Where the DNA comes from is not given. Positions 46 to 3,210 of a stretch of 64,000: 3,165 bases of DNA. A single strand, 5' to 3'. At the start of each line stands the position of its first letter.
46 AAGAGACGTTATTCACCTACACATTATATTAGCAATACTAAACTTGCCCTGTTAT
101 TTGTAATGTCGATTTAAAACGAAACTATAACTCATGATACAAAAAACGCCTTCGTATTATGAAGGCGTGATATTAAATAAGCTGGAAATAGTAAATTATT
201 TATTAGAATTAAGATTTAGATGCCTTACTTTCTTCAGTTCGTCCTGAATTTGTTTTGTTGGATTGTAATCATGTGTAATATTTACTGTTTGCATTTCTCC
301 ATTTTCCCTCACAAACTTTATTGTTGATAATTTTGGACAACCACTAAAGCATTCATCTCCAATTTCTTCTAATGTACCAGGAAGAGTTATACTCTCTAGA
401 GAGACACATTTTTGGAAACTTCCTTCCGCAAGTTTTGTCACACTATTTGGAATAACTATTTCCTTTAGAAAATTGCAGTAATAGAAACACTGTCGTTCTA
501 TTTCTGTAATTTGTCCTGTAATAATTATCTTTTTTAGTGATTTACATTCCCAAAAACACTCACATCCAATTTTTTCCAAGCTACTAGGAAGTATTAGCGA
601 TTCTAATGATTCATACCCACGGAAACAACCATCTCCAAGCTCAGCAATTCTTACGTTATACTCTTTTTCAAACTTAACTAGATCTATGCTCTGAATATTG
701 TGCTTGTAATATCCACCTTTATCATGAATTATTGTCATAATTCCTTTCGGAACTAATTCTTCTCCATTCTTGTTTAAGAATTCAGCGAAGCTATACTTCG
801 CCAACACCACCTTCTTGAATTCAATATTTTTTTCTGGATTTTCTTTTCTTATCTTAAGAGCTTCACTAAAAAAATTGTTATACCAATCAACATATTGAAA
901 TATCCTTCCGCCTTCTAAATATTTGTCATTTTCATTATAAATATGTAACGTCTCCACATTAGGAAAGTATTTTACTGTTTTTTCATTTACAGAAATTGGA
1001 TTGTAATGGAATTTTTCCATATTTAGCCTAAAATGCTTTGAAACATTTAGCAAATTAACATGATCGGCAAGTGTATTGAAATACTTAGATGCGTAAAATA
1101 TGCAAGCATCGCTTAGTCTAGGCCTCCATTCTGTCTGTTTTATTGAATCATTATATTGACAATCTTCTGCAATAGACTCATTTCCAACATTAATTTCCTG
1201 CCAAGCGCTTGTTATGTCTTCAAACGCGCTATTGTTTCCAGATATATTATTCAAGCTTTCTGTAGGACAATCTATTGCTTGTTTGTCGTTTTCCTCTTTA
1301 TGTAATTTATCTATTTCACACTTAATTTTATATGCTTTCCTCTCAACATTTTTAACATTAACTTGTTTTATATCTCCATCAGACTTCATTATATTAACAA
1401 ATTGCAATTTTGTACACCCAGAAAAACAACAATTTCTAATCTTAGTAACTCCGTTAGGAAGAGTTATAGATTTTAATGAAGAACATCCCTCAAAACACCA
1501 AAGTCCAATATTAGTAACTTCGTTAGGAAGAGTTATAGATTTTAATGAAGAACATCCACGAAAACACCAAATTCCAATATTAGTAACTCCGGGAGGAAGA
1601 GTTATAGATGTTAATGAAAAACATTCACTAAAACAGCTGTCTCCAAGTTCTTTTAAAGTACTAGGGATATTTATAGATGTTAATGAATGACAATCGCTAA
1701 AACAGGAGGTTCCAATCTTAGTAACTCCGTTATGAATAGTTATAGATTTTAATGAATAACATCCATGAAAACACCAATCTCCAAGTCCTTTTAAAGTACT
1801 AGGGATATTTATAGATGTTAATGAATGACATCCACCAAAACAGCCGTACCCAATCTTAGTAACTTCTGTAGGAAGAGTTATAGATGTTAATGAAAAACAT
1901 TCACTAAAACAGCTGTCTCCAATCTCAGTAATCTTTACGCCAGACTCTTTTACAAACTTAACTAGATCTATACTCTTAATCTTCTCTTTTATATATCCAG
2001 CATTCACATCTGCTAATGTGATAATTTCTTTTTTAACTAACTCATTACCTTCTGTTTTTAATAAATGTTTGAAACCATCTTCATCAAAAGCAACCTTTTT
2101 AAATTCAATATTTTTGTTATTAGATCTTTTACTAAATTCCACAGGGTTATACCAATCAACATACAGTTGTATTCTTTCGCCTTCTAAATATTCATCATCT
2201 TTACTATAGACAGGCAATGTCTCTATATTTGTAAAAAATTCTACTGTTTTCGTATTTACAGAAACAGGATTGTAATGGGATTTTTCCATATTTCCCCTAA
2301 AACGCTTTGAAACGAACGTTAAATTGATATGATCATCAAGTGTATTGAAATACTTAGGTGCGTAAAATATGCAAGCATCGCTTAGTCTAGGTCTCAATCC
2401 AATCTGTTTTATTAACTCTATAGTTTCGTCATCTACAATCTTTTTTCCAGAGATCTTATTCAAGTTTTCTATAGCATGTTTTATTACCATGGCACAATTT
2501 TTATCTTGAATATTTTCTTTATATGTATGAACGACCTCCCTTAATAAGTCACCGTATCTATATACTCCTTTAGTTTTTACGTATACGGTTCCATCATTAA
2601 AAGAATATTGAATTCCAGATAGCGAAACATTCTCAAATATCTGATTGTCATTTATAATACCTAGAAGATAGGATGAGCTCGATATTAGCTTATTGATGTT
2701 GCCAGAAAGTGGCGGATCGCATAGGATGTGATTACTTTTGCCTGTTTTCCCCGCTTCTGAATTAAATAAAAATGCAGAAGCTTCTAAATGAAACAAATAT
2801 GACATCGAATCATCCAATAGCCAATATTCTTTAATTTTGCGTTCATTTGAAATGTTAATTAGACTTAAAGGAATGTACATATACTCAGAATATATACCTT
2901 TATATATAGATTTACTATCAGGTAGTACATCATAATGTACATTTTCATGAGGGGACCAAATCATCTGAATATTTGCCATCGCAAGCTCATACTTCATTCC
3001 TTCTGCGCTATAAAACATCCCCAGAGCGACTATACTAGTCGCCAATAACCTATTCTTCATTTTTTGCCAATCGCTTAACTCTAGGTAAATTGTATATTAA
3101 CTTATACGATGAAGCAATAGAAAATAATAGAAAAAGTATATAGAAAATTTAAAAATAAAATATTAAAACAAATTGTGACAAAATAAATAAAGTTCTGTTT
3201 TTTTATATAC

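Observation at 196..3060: Secreted 954-aa LRR protein built from two tandem units that resemble whole Entamoeba-type BspA proteins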

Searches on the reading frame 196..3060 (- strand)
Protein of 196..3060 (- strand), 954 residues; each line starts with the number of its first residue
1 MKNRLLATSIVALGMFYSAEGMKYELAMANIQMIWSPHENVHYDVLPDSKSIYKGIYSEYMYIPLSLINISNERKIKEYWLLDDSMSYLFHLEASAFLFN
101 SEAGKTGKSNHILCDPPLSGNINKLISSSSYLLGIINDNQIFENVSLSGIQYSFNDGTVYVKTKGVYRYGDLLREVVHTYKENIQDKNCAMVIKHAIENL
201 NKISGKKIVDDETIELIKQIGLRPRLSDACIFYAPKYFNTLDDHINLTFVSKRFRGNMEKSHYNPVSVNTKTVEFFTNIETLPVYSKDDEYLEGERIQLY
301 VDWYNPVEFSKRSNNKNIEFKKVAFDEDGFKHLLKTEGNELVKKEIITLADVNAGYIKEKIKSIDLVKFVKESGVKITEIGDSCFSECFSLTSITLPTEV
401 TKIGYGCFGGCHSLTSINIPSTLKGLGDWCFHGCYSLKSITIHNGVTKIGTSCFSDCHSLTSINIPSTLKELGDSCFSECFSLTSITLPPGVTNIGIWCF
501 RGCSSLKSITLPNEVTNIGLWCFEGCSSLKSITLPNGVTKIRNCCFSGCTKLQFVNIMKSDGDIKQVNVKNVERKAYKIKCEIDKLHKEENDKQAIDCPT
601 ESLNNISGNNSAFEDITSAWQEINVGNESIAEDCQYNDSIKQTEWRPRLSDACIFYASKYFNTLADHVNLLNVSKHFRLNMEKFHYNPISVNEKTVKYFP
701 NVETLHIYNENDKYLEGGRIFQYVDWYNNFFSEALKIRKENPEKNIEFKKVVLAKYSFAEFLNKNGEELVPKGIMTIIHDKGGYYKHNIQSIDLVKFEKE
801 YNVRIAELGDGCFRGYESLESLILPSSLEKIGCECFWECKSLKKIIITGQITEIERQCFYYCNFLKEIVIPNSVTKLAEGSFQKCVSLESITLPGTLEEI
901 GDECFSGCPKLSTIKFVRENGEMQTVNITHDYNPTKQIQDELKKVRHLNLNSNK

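Call 6: search_protein_families(library=pfam, proteins=[window:196-3060:-], max_evalue=0.01)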
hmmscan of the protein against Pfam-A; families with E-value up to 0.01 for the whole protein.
window:196-3060:- (954 aa): 3 families
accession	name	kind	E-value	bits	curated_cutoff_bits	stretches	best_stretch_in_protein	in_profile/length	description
PF13306.12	LRR_5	-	2.2e-90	299.6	27.7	3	378-496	1-116/127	BspA type Leucine rich repeat region (6 copies)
PF13855.12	LRR_8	-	1.8e-19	69.7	27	0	423-467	13-58/61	Leucine rich repeat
PF12799.13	LRR_4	-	3.8e-05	24.2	27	0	505-543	2-38/44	Leucine Rich repeats (2 copies)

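Call 8: find_encoding_contigs(protein=window:196-3060:-, flank=10000, max_places=6)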
Protein window:196-3060:- (954 aa): no gene with exactly this product is on record in the collection.

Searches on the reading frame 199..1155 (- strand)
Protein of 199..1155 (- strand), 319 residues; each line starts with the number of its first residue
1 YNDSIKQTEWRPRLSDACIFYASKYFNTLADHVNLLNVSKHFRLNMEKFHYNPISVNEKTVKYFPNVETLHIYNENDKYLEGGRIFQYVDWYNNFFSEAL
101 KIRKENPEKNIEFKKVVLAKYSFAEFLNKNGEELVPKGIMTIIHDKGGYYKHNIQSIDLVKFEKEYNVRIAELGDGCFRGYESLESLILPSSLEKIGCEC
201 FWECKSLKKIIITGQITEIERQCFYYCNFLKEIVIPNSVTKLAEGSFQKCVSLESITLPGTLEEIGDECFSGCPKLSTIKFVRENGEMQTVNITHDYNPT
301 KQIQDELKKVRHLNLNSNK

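Call 74: predict_structure(alignment_id=A3)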
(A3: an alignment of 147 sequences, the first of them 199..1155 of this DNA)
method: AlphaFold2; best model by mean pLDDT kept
length: 319 residues; sequences in the alignment: 147
mean_pLDDT: 91.8   pTM: 0.81
mean pLDDT of the five models: 91.8, 90.9, 90.4, 90.1, 89.1
residues with pLDDT >= 90: 255; 70-90: 45; 50-70: 15; < 50: 4
segments of 3 or more residues with pLDDT < 50: 1-4
pLDDT, mean of each block of 10 residues (from residue 1): 50 86 98 97 97 98 98 98 97 93 94 92 80 73 77 91 91 95 96 97 97 96 98 98 98 97 97 97 94 89 94 85
secondary structure, 60 per line:
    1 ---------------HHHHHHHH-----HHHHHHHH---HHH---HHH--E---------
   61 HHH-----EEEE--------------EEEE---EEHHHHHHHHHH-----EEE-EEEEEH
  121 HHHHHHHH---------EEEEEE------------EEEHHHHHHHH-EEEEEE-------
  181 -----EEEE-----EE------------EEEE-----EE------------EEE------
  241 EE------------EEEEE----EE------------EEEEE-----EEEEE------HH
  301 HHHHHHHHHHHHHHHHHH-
elements in order: H16-23 H29-36 E69-72 E87-90 H96-105 E111-113 E115-119 H120-128 E138-143 E156-158 H159-166 E168-173 E186-189 E209-212 E232-234 E255-259 E278-282 E288-292 H299-318

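Call 76: fold_search(model_id=the predicted structure, library=pdb)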
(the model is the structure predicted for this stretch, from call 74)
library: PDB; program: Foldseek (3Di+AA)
matches with E <= 10: 186; with E <= 0.001: 14
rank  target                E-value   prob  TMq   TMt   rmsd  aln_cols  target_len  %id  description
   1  4gt6                  1.6e-06  1.00  0.38  0.32  13.8       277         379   16  Crystal structure of a leucine rich cell surface protein (FAEPRAA2165_01021) from Faecalibacterium prausnitzii A2-165 at (released 2012-09-26)
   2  6mlx_A                2.9e-05  1.00  0.35  0.52   5.0       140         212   26  Crystal structure of T. pallidum Leucine Rich Repeat protein (TpLRR) (released 2019-07-17)
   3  3sb4_B                3.0e-05  1.00  0.30  0.29  17.4       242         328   16  Crystal structure of a leucine-rich repeat protein (BT_1240) from Bacteroides thetaiotaomicron VPI-5482 at 1.99 A reso (released 2011-06-22)
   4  6mlx_B                4.4e-05  1.00  0.35  0.52   5.0       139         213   26  Crystal structure of T. pallidum Leucine Rich Repeat protein (TpLRR) (released 2019-07-17)
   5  6mlx_C                5.1e-05  1.00  0.35  0.51   5.0       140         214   26  Crystal structure of T. pallidum Leucine Rich Repeat protein (TpLRR) (released 2019-07-17)
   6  4fs7                  5.3e-05  1.00  0.36  0.30  10.2       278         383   18  Crystal structure of a leucine-rich repeat protein (BACOVA_04585) from Bacteroides ovatus ATCC 8483 at 1.19 A resolution (released 2012-09-19)
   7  3sb4_A                6.8e-05  1.00  0.29  0.29  17.1       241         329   16  Crystal structure of a leucine-rich repeat protein (BT_1240) from Bacteroides thetaiotaomicron VPI-5482 at 1.99 A reso (released 2011-06-22)
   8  4h09_B                7.1e-05  1.00  0.34  0.30  14.4       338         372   16  Crystal structure of a leucine-rich repeat protein (EUBVEN_01088) from Eubacterium ventriosum ATCC 27560 at 2.50 A res (released 2012-10-10)
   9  4h09_A                7.8e-05  1.00  0.34  0.29  14.6       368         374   15  Crystal structure of a leucine-rich repeat protein (EUBVEN_01088) from Eubacterium ventriosum ATCC 27560 at 2.50 A res (released 2012-10-10)
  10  4h09_C                9.9e-05  1.00  0.35  0.30  14.8       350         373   15  Crystal structure of a leucine-rich repeat protein (EUBVEN_01088) from Eubacterium ventriosum ATCC 27560 at 2.50 A res (released 2012-10-10)
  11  4h09_E                1.3e-04  1.00  0.35  0.30  14.6       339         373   16  Crystal structure of a leucine-rich repeat protein (EUBVEN_01088) from Eubacterium ventriosum ATCC 27560 at 2.50 A res (released 2012-10-10)
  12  4cp6                  1.5e-04  1.00  0.25  0.20  13.2       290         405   16  The Crystal structure of Pneumococcal vaccine antigen PcpA (released 2015-02-25)
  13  4h09_D                1.8e-04  1.00  0.33  0.28  13.9       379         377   14  Crystal structure of a leucine-rich repeat protein (EUBVEN_01088) from Eubacterium ventriosum ATCC 27560 at 2.50 A res (released 2012-10-10)
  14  4fdw                  8.2e-04  1.00  0.25  0.22   7.5       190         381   15  Crystal structure of a putative cell surface protein (BACOVA_01565) from Bacteroides ovatus ATCC 8483 at 2.05 A resoluti (released 2012-07-25)
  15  7xzh_B                1.3e-03  0.44  0.14  0.08  16.7       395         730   10  Cryo-EM structure of human LRRC8A (released 2023-06-07)
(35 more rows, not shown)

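Call 86: fold_search(model_id=the predicted structure, library=viral)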
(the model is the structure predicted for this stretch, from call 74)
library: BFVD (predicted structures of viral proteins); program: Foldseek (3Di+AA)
matches with E <= 10: 214; with E <= 0.001: 6
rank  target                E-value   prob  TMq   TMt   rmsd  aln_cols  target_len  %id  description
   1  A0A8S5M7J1            4.3e-07  1.00  0.38  0.11   1.1       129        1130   34  Leucine-rich repeat protein [Siphoviridae sp. ctrgt10]
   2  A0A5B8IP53            1.6e-05  1.00  0.39  0.36  10.3       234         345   20  Leucine rich repeat protein [Mimiviridae sp. ChoanoV1]
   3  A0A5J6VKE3            3.2e-04  1.00  0.27  0.14  11.6       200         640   20  Leucine rich repeat protein [Megaviridae environmental sample]
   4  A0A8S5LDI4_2          3.3e-04  1.00  0.34  0.11  14.9       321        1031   18  Leucine-rich repeat protein [Siphoviridae sp. ctCCX1]
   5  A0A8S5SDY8            7.5e-04  1.00  0.37  0.40   1.4       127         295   24  Leucine-rich repeat protein [Siphoviridae sp. ctnpt50]
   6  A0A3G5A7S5            9.1e-04  0.97  0.23  0.20  12.6       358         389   13  Uncharacterized protein [Hyperionvirus sp.]
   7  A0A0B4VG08            1.0e-03  0.84  0.17  0.16  16.2       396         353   10  F-box domain-containing protein [Tipula oleracea nudivirus]
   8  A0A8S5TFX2            1.1e-03  1.00  0.29  0.07  14.8       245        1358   15  Leucine-rich repeat protein [Myoviridae sp. ctIty1]
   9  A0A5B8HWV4            1.8e-03  1.00  0.35  0.20  14.4       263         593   12  Leucine rich repeat protein [Mimiviridae sp. ChoanoV1]
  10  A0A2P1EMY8            2.2e-03  0.98  0.27  0.19  12.0       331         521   11  FNIP repeat-containing protein [Moumouvirus australiensis]
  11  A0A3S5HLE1            3.0e-03  0.94  0.25  0.15  12.8       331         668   11  F-box and FNIP repeat-containing protein [Megavirus baoshan]
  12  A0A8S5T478            3.2e-03  0.85  0.21  0.17  14.2       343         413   12  Leucine-rich repeat protein (Fragment) [Siphoviridae sp. ctn8e14]
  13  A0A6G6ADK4            3.7e-03  0.84  0.19  0.22  13.2       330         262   11  FNIp repeat-containing protein [Borely moumouvirus]
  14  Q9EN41                4.0e-03  0.95  0.23  0.22  13.5       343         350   10  AMV005 [Amsacta moorei entomopoxvirus]
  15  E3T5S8                4.9e-03  0.84  0.22  0.19  11.7       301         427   13  FNIP repeat-containing protein [Cafeteria roenbergensis virus (strain BV-PW1)]
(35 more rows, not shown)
